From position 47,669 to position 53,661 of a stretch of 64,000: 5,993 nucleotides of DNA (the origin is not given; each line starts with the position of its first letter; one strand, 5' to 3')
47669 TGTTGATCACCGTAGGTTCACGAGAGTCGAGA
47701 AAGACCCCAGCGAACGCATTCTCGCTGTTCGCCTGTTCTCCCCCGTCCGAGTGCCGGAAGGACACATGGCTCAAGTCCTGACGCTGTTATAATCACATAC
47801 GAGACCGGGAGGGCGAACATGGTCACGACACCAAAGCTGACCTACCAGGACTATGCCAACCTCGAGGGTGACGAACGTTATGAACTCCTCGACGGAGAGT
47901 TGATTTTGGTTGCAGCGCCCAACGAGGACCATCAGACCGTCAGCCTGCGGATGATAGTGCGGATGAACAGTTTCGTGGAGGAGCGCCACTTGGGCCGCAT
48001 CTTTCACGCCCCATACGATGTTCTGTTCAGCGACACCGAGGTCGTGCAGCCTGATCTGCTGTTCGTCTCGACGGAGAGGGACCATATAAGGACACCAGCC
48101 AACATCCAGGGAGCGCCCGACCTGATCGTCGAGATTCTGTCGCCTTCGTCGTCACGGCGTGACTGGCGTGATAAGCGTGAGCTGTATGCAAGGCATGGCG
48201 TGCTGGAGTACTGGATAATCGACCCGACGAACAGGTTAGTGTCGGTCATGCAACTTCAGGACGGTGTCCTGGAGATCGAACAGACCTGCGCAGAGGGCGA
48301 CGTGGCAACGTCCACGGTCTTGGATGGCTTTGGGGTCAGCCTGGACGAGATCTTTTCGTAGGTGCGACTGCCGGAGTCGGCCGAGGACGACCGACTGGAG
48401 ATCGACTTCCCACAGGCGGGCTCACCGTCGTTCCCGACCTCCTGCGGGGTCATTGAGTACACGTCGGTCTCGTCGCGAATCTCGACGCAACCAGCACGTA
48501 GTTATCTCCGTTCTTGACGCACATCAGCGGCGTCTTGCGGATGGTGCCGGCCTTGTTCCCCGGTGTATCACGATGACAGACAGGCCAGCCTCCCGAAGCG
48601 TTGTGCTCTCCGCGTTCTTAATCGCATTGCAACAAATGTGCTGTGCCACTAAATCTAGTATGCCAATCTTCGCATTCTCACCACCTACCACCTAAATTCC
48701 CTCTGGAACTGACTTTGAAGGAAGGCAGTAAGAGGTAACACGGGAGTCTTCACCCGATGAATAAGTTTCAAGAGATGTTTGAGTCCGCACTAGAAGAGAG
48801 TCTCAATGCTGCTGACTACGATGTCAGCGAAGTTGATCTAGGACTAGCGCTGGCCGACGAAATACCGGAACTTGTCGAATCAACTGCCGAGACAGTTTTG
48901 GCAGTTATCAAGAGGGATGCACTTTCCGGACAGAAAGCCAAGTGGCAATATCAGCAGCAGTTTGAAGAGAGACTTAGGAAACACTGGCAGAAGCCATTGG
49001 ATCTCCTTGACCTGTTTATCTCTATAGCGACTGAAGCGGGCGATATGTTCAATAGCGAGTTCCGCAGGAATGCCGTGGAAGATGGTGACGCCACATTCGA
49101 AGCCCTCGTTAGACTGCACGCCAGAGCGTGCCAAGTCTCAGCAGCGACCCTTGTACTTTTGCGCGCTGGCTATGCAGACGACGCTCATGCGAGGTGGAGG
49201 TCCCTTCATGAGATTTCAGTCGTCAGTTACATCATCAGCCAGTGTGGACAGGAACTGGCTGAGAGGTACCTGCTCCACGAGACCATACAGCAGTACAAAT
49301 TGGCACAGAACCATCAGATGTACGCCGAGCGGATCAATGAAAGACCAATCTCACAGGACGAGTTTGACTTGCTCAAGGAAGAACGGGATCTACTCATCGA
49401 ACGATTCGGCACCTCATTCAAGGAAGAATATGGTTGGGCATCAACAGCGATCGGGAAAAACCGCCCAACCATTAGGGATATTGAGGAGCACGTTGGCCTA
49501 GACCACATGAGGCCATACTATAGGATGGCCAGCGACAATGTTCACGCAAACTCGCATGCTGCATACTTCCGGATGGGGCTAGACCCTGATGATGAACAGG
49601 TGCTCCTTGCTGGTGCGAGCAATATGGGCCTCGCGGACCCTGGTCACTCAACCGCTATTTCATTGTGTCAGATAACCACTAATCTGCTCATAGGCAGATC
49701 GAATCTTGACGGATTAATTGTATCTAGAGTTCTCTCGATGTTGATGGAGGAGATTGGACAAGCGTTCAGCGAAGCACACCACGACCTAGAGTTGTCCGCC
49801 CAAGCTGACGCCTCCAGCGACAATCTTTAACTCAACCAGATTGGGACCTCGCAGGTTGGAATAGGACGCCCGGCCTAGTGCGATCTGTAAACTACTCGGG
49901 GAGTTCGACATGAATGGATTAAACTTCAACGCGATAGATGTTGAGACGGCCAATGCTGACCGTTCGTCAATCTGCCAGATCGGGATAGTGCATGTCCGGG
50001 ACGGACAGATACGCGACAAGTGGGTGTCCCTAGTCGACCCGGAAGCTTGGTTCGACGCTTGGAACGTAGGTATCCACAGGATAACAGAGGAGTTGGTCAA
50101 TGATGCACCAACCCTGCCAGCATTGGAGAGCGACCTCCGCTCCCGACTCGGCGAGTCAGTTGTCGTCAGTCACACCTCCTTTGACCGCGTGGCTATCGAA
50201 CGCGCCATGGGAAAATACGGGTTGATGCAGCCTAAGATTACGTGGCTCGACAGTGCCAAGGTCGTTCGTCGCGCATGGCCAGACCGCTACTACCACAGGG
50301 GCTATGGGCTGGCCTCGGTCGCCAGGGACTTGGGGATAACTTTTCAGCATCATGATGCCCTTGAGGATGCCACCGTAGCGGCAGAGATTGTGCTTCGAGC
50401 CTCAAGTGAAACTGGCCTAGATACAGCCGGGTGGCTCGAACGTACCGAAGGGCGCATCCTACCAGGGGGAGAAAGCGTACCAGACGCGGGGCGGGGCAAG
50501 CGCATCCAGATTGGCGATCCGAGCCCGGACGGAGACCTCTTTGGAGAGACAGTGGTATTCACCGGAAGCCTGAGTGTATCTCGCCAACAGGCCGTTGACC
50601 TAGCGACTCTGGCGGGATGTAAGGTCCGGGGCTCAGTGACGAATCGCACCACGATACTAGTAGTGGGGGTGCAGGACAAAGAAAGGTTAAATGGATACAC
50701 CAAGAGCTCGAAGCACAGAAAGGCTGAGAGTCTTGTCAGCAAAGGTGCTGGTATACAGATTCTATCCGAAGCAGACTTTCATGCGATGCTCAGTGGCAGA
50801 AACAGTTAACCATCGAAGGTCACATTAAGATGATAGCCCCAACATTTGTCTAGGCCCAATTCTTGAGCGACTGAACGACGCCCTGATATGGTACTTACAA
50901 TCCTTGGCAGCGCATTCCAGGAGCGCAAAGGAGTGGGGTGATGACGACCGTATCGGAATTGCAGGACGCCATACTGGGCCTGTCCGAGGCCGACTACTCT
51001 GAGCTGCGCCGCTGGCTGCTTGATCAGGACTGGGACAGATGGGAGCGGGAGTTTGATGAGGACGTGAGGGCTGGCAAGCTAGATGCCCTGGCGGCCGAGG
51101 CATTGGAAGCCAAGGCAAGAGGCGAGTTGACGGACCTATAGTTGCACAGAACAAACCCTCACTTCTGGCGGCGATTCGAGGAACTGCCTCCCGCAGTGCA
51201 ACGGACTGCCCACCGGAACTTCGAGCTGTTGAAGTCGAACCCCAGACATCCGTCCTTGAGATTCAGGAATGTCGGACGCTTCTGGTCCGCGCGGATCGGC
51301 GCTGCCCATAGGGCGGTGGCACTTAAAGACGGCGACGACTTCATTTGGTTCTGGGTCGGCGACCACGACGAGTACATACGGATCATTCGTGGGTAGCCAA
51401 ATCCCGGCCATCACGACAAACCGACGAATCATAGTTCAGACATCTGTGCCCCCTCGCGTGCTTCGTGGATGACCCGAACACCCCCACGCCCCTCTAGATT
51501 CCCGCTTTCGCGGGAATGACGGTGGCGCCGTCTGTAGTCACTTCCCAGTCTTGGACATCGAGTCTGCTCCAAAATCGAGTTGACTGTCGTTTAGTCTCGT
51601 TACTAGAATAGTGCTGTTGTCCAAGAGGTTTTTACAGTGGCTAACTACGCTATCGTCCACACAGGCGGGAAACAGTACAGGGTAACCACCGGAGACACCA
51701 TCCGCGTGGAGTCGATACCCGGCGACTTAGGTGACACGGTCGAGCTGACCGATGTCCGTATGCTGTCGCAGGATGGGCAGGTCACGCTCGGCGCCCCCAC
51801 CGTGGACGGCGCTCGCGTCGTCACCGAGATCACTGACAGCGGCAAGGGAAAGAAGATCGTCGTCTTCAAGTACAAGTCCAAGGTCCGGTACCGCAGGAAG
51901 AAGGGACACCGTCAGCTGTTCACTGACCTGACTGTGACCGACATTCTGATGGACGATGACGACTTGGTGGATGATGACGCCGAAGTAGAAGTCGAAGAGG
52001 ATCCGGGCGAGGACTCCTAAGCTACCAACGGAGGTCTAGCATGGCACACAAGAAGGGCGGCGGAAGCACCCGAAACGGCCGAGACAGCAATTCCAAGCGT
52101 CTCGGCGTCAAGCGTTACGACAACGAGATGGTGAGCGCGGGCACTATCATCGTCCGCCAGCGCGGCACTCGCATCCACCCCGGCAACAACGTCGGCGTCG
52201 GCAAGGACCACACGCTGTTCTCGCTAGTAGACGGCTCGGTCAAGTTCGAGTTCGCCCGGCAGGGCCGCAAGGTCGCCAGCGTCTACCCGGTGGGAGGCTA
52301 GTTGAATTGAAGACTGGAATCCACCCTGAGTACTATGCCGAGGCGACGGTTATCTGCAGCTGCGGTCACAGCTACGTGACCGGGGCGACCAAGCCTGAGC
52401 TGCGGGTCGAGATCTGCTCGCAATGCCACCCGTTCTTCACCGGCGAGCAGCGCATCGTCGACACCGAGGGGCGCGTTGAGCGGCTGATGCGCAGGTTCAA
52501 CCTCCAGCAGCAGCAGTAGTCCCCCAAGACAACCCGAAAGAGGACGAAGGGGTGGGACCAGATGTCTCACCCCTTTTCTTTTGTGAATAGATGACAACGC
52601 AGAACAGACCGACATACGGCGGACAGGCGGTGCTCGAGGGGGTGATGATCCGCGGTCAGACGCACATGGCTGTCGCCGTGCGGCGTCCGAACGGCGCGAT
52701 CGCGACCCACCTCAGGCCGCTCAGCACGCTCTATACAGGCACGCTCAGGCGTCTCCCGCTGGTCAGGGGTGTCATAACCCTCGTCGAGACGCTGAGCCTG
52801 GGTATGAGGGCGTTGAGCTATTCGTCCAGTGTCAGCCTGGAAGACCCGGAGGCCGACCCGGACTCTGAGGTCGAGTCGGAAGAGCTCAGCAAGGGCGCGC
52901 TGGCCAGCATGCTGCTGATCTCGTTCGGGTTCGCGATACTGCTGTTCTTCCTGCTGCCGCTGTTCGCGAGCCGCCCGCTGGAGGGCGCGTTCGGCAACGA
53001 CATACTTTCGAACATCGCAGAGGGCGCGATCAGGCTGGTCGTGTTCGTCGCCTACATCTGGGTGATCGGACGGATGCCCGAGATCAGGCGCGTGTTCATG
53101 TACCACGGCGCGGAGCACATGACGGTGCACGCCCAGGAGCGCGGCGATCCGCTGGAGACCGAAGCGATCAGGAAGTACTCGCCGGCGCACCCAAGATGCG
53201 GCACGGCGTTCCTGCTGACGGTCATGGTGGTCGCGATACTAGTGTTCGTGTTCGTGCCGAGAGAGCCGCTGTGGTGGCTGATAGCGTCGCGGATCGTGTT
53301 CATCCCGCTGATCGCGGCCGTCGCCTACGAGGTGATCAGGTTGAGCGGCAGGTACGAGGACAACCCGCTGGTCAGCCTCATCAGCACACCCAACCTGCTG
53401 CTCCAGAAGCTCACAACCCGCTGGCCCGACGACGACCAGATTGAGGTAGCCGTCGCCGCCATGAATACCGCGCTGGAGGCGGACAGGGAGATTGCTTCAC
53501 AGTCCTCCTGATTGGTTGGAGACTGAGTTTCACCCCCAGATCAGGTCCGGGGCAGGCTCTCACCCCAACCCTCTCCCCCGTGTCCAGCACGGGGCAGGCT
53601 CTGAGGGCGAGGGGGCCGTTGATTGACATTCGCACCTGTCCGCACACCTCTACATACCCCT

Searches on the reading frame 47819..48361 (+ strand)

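Call 61: search_protein_families(library=pfam, proteins=[window:47819-48361:+], max_evalue=0.00001)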
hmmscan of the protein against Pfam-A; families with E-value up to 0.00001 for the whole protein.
window:47819-48361:+ (180 aa): 1 family
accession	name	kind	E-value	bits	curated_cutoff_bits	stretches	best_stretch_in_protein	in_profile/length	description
PF05685.18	Uma2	-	2.1e-35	122.2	27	1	10-173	2-169/172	Putative restriction endonuclease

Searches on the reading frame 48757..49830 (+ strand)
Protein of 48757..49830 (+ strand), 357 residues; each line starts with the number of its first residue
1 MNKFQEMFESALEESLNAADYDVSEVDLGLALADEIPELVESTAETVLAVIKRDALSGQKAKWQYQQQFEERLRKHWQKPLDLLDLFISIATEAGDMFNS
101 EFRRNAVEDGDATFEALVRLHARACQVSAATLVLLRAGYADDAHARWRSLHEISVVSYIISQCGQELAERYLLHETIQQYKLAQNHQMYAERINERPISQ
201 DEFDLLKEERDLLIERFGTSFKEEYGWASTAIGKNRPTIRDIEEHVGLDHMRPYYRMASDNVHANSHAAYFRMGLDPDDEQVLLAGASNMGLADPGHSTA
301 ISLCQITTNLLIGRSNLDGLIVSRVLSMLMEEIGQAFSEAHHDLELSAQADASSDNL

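Call 61: search_protein_families(library=pfam, proteins=[window:48757-49830:+], max_evalue=0.00001)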
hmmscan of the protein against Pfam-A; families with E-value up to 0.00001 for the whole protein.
window:48757-49830:+ (357 aa): 1 family
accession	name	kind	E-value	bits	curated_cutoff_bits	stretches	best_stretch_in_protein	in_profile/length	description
PF18928.5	DUF5677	-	4.9e-33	115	27.1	1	116-279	3-164/166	Family of unknown function (DUF5677)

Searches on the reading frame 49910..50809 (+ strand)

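Call 61: search_protein_families(library=pfam, proteins=[window:49910-50809:+], max_evalue=0.00001)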
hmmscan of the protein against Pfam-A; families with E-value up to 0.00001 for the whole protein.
window:49910-50809:+ (299 aa): 2 families
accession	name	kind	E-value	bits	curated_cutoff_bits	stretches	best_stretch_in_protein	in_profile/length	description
PF00929.31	RNase_T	-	5e-15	56.9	24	1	8-160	2-163/164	Exonuclease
PF16473.11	Rv2179c-like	-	3.7e-06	27.2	27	0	8-161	4-173/177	3'-5' exoribonuclease Rv2179c-like domain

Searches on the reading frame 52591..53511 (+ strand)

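Call 61: search_protein_families(library=pfam, proteins=[window:52591-53511:+], max_evalue=0.00001)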
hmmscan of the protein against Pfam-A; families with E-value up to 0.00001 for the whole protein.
window:52591-53511:+ (306 aa): 1 family
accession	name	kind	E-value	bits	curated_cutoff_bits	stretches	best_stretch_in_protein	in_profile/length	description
PF07136.16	DUF1385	-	6.7e-82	274.6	22.1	1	55-296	1-226/227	Protein of unknown function (DUF1385)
